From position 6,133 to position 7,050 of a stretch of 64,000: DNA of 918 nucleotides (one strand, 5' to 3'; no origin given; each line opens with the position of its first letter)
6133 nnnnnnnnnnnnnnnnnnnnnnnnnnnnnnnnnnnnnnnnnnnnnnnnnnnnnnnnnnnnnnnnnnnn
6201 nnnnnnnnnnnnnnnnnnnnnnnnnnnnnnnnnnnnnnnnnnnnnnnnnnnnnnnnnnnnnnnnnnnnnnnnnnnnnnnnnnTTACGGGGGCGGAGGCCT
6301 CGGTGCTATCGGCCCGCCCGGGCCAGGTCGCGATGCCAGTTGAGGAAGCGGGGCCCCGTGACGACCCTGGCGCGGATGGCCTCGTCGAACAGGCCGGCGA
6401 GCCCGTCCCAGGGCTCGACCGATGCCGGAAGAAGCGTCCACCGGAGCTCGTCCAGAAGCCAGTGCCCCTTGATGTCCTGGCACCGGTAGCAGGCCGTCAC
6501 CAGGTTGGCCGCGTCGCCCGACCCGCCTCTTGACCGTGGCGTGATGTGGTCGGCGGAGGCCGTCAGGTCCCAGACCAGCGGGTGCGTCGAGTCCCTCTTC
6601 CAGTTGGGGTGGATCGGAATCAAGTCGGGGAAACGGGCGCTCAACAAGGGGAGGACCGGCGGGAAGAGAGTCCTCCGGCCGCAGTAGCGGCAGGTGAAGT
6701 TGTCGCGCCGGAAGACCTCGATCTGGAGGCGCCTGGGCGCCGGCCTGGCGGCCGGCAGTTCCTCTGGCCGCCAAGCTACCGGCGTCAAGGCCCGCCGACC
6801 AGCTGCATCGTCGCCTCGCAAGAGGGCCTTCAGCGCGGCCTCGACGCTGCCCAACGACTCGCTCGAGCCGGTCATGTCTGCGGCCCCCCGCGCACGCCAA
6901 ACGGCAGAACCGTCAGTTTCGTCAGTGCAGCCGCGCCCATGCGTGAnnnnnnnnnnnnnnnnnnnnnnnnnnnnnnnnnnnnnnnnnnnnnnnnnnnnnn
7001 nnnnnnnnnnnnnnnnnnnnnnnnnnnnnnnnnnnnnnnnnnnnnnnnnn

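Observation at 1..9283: BREX type 2 (Pgl) locus paired with divergent GmrSD/BrxU-like type IV restriction enzyme and an HNH nuclease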

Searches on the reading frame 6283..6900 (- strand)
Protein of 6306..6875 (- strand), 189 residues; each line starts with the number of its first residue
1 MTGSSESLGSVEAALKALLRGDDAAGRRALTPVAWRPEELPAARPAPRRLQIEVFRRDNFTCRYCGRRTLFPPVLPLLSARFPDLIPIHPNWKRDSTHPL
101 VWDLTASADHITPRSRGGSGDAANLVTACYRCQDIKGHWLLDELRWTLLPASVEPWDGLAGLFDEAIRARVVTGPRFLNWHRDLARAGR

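Call 4: search_protein_families(library=pfam, proteins=[window:6306-6875:-, window:6283-6900:-], max_evalue=0.01)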
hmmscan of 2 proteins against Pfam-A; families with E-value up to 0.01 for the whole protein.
window:6306-6875:- (189 aa): 2 families
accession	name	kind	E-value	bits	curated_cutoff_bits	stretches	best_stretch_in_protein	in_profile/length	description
PF14279.12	HNH_5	-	1.8e-08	34.6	27.5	1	105-145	12-52/56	HNH endonuclease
PF01844.29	HNH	-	1.2e-07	32.2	21.4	1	107-137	15-45/47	HNH endonuclease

window:6283-6900:- (205 aa): 0 families

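Call 6: search_protein_families(library=padloc, proteins=[window:6306-6875:-], max_evalue=0.001)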
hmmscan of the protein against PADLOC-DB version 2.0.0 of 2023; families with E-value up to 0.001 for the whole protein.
window:6306-6875:- (189 aa): 1 family
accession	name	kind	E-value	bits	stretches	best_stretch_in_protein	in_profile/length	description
PDLC03478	REase_II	-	3e-07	28.4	0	96-134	118-156/219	Type II restriction enzyme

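Call 18: search_protein_families(library=ncbifam, proteins=[window:6306-6875:-], max_evalue=0.001)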
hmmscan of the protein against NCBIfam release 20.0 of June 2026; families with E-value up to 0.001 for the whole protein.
window:6306-6875:- (189 aa): 3 families
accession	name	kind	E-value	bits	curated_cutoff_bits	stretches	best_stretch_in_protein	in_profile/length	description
NF040563.1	guided_IscB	equivalog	1.8e-07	30.6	175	1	103-139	202-238/314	RNA-guided endonuclease IscB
NF049971.1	CRISPR_Cas9d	exception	0.00032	19.4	375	1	107-137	564-594/986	type II CRISPR RNA-guided endonuclease Cas9d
NF038221.1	IcmJ_DotN_IVB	equivalog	0.00052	19.6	100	0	32-68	15-51/205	type IVB secretion system protein IcmJDotN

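Call 20: find_homologous_proteins(query=window:6306-6875:-, max_evalue=0.00001)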
Query window:6306-6875:- (189 aa): 16 proteins with E <= 0.00001 among 1492 candidates.
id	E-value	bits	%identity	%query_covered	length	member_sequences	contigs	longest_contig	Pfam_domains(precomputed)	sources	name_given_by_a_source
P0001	8.8e-113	393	90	100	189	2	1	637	PF01844.30,PF14279.13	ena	-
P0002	1.9e-108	379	85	100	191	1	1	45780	PF01844.30,PF14279.13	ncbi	-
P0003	3.9e-44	169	47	99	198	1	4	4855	PF01844.30,PF14279.13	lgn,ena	-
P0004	6.5e-44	168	48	78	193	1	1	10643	PF01844.30,PF14279.13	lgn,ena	-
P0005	2.5e-42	163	49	88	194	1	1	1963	PF01844.30,PF14279.13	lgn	-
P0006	2.6e-41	160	41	93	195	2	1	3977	PF01844.30,PF14279.13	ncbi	-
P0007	1.5e-40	157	48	79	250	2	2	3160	PF01844.30,PF14279.13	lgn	-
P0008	9.2e-39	151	55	67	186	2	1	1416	PF01844.30,PF14279.13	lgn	-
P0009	1.9e-37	147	52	67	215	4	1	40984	PF01844.30,PF14279.13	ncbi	-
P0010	4.5e-37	146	44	83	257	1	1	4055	PF01844.30,PF14279.13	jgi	jgi:hypothetical protein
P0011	8.5e-36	142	39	97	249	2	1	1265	PF01844.30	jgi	jgi:hypothetical protein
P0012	7.0e-34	135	50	63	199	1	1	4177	PF01844.30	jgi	jgi:hypothetical protein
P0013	8.2e-34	135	48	82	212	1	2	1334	PF01844.30,PF14279.13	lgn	-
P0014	2.0e-30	124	43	80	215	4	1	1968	PF01844.30,PF14279.13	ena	-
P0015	1.3e-29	122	40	86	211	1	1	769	PF01844.30,PF14279.13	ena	-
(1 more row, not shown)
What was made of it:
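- Tried and rejected: The word-indexed search gave 16 proteins (call 20).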

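Call 21: find_encoding_contigs(protein=P0002, flank=10000, max_places=3)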
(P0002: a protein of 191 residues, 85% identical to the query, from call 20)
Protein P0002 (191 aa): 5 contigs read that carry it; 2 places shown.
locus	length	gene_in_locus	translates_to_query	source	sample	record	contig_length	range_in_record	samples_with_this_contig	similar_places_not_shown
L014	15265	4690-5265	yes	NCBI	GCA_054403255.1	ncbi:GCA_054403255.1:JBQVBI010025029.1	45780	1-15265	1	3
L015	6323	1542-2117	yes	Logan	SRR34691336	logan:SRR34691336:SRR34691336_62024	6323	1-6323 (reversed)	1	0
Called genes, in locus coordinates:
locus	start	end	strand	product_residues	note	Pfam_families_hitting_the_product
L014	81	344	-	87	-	-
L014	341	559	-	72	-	PF05930:Phage_AlpA, PF12728:HTH_17 (weak)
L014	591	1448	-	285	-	-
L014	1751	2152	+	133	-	PF13565:HTH_32 (weak), PF13592:HTH_33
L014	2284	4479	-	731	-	PF03235:GmrSD_N, PF07510:GmrSD_C, PF18755:RAMA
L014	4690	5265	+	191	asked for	PF01844:HNH (weak), PF14279:HNH_5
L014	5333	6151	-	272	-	PF01135:PCMT (weak), PF06325:PrmA (faint), PF13847:Methyltransf_31, PF08242:Methyltransf_12, PF13649:Methyltransf_25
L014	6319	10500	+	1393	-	PF08378:NERD, PF00069:Pkinase, PF06293:Kdo (faint), PF07714:PK_Tyr_Ser-Thr, PF00069:Pkinase, PF07714:PK_Tyr_Ser-Thr (weak), PF03118:RNA_pol_A_CTD (weak)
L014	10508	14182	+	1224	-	PF20473:MmeI_Mtase, PF07669:Eco57I, PF22654:DUF7008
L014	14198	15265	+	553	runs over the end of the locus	PF02463:SMC_N (weak), PF13175:AAA_15, PF13476:AAA_23 (weak), PF13175:AAA_15, PF13304:AAA_21, PF11398:DUF2813 (weak), PF20469:OLD-like_TOPRIM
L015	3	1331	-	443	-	?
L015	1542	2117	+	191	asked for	PF01844:HNH (weak), PF14279:HNH_5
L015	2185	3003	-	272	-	PF01135:PCMT (weak), PF06325:PrmA (faint), PF13847:Methyltransf_31, PF08242:Methyltransf_12, PF13649:Methyltransf_25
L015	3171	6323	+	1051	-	?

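Call 22: find_encoding_contigs(protein=P0009, flank=10000, max_places=3)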
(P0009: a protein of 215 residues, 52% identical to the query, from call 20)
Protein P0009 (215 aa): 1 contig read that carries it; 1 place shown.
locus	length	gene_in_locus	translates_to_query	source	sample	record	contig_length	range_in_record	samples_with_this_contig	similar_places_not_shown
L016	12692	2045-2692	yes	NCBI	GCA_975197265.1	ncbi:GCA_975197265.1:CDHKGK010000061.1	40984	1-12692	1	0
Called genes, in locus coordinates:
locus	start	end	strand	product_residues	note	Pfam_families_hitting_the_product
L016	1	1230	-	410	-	?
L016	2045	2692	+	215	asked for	PF01844:HNH (weak), PF14279:HNH_5 (weak)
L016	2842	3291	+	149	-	PF11149:DUF2924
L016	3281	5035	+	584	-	PF00239:Resolvase, PF07508:Recombinase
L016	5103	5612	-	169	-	-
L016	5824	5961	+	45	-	PF01381:HTH_3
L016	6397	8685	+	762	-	PF13307:Helicase_C_2 (weak)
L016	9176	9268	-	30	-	-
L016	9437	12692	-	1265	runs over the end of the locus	-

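Call 23: find_encoding_contigs(protein=P0004, flank=10000, max_places=3)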
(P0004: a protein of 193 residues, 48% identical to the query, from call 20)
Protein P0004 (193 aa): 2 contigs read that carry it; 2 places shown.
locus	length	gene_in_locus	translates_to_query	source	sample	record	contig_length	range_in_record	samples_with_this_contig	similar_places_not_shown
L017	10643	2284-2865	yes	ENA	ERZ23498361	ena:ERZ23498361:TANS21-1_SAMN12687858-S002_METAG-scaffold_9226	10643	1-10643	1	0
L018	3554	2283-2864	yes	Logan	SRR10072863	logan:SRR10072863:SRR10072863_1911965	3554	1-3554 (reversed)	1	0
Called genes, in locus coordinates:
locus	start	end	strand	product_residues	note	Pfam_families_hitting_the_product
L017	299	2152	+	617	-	PF00514:Arm (faint), PF01347:TPR_Vitellogenin (faint), PF01602:Adaptin_N (faint), PF02985:HEAT (faint), PF11838:ERAP1_C (faint), PF13646:HEAT_2, PF03130:HEAT_PBS (faint), PF13646:HEAT_2, +2 more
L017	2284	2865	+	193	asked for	PF01844:HNH, PF14279:HNH_5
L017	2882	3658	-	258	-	-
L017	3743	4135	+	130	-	-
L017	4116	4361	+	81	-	-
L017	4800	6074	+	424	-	PF00069:Pkinase, PF03109:ABC1 (faint), PF07714:PK_Tyr_Ser-Thr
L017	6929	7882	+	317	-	PF13886:TM7S3_TM198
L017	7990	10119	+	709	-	PF00092:VWA (weak), PF13519:VWA_2, PF07705:CARDB (weak)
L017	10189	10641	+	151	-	?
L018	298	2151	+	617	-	PF00514:Arm (faint), PF01347:TPR_Vitellogenin (faint), PF01602:Adaptin_N (faint), PF02985:HEAT (faint), PF11838:ERAP1_C (faint), PF13646:HEAT_2, PF03130:HEAT_PBS (faint), PF13646:HEAT_2, +2 more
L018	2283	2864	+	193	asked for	PF01844:HNH, PF14279:HNH_5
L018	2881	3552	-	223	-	?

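Call 32: search_solved_structures(query=window:6306-6875:-, max_evalue=1, show_alignments=2)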
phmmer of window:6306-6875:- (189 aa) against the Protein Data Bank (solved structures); distinct sequences matched with E-value up to 1: 7.
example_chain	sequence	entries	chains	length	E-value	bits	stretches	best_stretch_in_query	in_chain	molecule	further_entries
4h9d_A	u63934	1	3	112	0.0019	21.3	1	107-158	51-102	HNH endonuclease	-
8d2k_A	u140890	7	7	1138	0.1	15.6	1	72-138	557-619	CRISPR-associated endonuclease, Csn1 family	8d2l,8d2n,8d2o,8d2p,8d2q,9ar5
5x42_A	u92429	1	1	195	0.45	13.5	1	32-69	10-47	DotN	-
5x42_C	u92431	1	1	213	0.55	13.2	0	32-69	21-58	IcmJ (DotN)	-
5x1h_Q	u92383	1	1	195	0.56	13.2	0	32-69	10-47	IcmJ (DotN)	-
5x1h_A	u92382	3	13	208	0.57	13.2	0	32-69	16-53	IcmJ (DotN)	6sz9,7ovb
9k32_A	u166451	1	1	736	0.89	12.5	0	106-138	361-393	HNH nuclease domain-containing protein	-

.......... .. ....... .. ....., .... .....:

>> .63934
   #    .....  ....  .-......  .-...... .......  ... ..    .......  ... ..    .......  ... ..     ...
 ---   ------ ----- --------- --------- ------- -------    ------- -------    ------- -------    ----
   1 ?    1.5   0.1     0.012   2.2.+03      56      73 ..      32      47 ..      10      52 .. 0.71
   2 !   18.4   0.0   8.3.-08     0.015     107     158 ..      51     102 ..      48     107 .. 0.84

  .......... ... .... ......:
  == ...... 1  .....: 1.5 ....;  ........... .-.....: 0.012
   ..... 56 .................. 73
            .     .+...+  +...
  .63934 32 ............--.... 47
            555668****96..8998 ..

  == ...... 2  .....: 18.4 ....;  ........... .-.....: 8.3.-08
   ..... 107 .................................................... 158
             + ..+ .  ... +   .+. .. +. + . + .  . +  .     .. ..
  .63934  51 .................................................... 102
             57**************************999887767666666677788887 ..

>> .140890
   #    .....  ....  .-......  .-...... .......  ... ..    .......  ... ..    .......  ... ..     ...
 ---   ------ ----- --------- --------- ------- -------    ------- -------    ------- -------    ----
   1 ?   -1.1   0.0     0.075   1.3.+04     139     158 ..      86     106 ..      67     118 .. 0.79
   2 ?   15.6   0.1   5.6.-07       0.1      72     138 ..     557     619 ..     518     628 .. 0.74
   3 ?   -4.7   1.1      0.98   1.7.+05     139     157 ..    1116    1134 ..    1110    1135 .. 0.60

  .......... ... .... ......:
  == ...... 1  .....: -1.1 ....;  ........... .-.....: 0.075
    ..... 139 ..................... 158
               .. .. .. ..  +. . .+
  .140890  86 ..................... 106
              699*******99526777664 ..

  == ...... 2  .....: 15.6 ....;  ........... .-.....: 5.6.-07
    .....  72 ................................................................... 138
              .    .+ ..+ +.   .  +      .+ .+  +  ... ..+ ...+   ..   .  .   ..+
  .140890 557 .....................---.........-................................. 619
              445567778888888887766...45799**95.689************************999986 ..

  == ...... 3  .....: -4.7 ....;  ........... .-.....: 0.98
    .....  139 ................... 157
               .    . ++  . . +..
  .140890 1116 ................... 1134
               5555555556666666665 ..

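Call 46: predict_structure(alignment_id=A1)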
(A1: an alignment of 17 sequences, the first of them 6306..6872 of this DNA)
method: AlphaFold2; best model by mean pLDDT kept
length: 188 residues; sequences in the alignment: 17
mean_pLDDT: 91.5   pTM: 0.75
mean pLDDT of the five models: 91.5, 90.4, 89.6, 85.9, 85.4
residues with pLDDT >= 90: 147; 70-90: 30; 50-70: 10; < 50: 1
segments of 3 or more residues with pLDDT < 50: none
pLDDT, mean of each block of 10 residues (from residue 1): 76 97 94 71 85 97 98 95 92 91 94 89 96 91 95 97 96 94 89
secondary structure, 60 per line:
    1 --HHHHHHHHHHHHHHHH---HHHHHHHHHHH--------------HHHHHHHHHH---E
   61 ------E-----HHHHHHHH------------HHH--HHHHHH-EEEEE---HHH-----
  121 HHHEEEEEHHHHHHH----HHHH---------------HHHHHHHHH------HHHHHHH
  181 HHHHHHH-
elements in order: H3-18 H22-32 H47-56 H73-80 H98-103 E105-109 E124-128 H129-135 H140-143 H159-167 H174-187

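Call 50: find_encoding_contigs(protein=P0003, flank=5000, max_places=2)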
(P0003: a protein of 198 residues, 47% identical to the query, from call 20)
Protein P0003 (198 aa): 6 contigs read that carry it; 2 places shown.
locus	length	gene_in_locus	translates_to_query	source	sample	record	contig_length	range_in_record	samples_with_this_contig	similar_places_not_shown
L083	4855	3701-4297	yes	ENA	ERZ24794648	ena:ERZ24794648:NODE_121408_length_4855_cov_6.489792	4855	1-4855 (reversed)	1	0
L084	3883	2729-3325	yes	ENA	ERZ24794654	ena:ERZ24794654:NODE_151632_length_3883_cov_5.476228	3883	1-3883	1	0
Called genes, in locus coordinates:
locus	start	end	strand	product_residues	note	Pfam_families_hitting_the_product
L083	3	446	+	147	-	?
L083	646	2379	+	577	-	PF14338:Mrr_N, PF13191:AAA_16 (faint), PF07728:AAA_5, PF28529:McrB_lid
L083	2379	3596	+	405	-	PF10117:McrBC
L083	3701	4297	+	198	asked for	PF01844:HNH, PF14279:HNH_5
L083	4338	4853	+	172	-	?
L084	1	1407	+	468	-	?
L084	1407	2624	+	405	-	PF10117:McrBC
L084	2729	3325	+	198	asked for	PF01844:HNH, PF14279:HNH_5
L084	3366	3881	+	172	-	?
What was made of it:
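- An HNH homologue (47% identical) lies directly after mcrB-mcrC, another type IV system, in L083 and L084 (call 50).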

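Call 51: find_encoding_contigs(protein=P0006, flank=5000, max_places=2)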
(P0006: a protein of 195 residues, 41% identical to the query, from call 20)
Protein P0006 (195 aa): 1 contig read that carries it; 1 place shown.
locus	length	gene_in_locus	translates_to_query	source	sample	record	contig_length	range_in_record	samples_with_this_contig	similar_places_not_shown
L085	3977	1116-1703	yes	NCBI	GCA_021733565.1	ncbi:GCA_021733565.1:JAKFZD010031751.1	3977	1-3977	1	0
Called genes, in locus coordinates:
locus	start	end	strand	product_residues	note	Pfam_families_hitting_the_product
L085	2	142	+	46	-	?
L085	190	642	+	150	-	PF05168:HEPN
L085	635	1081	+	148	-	PF01909:NTP_transf_2, PF18765:Polbeta (weak)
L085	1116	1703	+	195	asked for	PF01844:HNH, PF14279:HNH_5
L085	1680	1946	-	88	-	-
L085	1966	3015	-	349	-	PF13784:Fic_N (weak), PF02661:Fic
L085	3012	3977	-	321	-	?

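Call 52: find_encoding_contigs(protein=P0010, flank=5000, max_places=2)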
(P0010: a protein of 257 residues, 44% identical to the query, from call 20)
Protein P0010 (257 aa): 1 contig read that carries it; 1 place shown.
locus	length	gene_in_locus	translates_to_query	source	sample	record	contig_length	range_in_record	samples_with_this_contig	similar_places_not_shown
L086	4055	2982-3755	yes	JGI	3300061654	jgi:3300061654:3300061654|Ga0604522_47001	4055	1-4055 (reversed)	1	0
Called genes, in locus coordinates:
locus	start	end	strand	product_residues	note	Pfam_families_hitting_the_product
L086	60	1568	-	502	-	PF07364:DUF1485, PF07171:MlrC_C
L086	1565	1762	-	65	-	-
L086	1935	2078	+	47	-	-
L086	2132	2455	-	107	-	-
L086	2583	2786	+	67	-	-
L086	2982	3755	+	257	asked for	PF01844:HNH, PF14279:HNH_5 (weak)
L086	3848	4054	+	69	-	?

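Call 66: search_protein_representatives(alignment_id=A1)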
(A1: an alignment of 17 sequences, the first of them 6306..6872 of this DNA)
Query: 17 sequences, 190 profile positions. Proteins with E-value up to 0.001 (for the whole library): 38450; up to 1e-10: 3139; up to 1e-30: 295. The best 150 are listed.
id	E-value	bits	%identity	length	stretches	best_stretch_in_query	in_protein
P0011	8.2e-78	276.7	-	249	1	4-188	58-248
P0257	6.9e-73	260.6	-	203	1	4-189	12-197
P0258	2.4e-72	258.8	-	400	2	5-187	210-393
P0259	2.2e-67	242.7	-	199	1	4-188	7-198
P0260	5.2e-66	238.2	-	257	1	4-186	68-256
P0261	1.2e-65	237.0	-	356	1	4-188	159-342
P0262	7.1e-64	231.2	-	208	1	4-189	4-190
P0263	4.4e-63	228.6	-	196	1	5-186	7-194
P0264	7.4e-63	227.9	-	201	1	3-189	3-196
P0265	6.0e-62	224.9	-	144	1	52-187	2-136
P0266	2.3e-61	223.1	-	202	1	6-188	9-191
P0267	4.4e-61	222.1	-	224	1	4-189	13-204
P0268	6.8e-59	215.0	-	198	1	5-188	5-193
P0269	2.1e-58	213.4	-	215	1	7-188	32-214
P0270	2.1e-58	213.4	-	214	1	5-186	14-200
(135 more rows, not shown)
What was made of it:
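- Tried and rejected: The full profile search found 295 cluster representatives at E<=1e-30 and 3139 at E<=1e-10 (call 66).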

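Call 67: find_encoding_contigs(protein=P0012, flank=5000, max_places=2)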
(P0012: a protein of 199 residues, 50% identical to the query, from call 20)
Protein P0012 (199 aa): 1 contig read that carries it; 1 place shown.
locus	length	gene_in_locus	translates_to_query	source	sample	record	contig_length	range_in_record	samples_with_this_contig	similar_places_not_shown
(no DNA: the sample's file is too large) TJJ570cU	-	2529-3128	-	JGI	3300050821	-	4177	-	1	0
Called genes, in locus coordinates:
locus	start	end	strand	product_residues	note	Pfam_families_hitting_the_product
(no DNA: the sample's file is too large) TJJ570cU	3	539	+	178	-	?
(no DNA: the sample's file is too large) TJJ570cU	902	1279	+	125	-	-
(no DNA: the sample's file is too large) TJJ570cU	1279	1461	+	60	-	-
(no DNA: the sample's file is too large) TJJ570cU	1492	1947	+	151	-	PF13302:Acetyltransf_3 (weak), PF00583:Acetyltransf_1, PF13508:Acetyltransf_7, PF08445:FR47 (weak)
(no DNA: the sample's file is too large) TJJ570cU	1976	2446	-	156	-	-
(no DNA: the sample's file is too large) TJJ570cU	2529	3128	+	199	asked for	PF01844:HNH (weak)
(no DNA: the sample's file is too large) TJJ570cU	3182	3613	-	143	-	-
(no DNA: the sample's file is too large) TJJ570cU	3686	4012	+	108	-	PF07883:Cupin_2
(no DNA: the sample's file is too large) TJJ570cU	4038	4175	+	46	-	?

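Call 68: find_encoding_contigs(protein=P0007, flank=5000, max_places=2)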
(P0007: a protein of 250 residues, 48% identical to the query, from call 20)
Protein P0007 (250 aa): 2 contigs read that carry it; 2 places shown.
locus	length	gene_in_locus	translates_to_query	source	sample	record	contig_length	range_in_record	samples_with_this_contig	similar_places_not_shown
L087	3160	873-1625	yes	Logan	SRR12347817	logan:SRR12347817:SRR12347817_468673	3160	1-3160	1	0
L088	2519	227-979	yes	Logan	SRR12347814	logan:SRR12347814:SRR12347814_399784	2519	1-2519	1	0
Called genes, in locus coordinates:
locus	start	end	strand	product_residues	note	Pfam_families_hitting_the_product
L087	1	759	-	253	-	?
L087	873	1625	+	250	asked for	PF01844:HNH, PF14279:HNH_5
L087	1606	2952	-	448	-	PF12728:HTH_17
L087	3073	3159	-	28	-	?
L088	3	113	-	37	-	?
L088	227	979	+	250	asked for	PF01844:HNH, PF14279:HNH_5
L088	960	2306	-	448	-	PF12728:HTH_17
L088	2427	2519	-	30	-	?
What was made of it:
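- Homologues occur away from BREX (calls 22, 23, 50-52, 67, 68). The others are a HEPN-MNT pair with Fic, a serine recombinase, HEAT-repeat and kinase genes, an HTH_17 gene, an acetyltransferase, and none of note (calls 22, 23, 51, 52, 67, 68).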
